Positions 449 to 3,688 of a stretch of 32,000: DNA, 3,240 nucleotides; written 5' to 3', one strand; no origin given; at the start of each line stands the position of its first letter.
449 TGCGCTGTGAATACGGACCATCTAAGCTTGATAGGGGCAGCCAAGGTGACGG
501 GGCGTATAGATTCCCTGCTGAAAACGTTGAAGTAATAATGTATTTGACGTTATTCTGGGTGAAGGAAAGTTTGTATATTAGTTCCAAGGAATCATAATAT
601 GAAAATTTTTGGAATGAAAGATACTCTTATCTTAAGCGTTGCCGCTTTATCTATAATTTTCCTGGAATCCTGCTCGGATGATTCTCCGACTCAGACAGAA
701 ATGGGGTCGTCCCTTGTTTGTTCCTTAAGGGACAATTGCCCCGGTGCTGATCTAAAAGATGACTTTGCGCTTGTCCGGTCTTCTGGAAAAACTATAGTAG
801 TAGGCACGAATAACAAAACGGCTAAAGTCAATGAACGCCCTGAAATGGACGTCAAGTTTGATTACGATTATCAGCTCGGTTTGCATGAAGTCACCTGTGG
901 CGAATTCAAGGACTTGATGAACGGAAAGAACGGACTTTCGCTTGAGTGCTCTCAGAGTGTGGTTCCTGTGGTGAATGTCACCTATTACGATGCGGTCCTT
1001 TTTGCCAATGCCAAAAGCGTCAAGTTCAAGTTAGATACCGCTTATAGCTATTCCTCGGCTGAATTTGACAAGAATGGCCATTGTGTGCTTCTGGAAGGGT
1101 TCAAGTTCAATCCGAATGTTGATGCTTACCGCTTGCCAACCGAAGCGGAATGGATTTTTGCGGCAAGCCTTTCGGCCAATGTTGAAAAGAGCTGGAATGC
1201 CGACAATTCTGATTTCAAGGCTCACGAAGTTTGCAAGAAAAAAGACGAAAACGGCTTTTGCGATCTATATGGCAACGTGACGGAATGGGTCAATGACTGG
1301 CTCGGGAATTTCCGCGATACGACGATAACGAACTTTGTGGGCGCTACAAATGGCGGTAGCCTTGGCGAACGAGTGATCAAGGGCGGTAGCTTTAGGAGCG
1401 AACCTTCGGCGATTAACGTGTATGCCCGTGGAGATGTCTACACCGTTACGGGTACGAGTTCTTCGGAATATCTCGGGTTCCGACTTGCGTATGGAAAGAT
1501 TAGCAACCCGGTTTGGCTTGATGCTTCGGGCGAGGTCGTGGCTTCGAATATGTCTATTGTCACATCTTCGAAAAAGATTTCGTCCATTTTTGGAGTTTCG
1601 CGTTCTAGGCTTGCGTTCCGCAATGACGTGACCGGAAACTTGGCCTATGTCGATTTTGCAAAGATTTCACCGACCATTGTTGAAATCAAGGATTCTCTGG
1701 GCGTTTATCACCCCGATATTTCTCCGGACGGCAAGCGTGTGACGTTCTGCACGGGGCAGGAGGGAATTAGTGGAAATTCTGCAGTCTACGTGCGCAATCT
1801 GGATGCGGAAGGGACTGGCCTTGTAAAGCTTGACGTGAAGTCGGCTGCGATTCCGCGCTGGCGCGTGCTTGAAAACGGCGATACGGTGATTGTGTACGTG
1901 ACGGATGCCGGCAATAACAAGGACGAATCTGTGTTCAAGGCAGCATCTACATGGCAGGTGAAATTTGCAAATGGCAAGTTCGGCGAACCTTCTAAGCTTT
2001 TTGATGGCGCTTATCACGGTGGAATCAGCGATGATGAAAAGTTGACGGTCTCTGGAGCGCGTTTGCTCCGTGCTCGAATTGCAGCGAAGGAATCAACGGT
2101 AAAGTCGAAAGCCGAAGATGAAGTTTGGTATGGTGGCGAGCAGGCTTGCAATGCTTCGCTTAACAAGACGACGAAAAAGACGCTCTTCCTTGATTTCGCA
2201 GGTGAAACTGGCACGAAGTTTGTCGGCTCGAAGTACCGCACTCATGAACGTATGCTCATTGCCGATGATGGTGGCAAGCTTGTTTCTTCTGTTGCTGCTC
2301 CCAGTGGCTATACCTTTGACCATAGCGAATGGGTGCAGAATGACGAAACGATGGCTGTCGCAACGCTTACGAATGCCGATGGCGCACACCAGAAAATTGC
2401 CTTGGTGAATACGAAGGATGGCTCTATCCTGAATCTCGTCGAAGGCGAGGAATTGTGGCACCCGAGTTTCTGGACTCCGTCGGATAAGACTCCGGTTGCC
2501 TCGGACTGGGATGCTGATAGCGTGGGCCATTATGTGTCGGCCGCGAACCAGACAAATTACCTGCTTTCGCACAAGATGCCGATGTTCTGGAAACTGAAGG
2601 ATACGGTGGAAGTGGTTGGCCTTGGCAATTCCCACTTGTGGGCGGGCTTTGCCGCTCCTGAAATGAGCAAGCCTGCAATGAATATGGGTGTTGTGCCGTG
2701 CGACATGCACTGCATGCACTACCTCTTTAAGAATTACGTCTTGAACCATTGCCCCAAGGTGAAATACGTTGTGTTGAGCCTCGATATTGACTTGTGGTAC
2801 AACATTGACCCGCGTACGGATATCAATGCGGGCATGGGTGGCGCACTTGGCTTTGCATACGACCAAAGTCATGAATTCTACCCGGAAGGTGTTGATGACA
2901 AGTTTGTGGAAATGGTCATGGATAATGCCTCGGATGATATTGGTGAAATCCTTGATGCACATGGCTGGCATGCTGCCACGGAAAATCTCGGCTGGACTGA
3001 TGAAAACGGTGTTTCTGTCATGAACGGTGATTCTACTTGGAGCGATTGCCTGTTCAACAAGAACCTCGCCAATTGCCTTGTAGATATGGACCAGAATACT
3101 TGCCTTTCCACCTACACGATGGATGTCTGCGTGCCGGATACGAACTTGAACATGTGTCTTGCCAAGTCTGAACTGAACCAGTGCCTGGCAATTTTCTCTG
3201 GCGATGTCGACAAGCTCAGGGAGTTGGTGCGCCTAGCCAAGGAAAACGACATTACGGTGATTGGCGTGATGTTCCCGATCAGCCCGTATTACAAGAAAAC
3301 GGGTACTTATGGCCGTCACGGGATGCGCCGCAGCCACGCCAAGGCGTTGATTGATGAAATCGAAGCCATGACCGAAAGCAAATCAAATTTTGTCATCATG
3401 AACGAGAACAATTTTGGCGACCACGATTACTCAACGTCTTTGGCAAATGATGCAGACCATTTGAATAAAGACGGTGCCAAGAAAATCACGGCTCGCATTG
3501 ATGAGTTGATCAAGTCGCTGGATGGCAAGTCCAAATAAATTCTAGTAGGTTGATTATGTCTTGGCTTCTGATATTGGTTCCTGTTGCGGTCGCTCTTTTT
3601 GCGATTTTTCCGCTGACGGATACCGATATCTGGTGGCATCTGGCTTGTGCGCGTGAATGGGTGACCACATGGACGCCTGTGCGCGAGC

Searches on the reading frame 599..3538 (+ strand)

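Call 19: search_protein_families(library=pfam, proteins=[window:599-3538:+], max_evalue=0.001)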
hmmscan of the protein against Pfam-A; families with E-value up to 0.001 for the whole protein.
window:599-3538:+ (979 aa): 1 family
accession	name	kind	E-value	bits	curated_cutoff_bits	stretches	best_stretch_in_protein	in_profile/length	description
PF03781.23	FGE-sulfatase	-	1.6e-23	84.2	23.3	1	65-297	12-254/255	Sulfatase-modifying factor enzyme 1-like domain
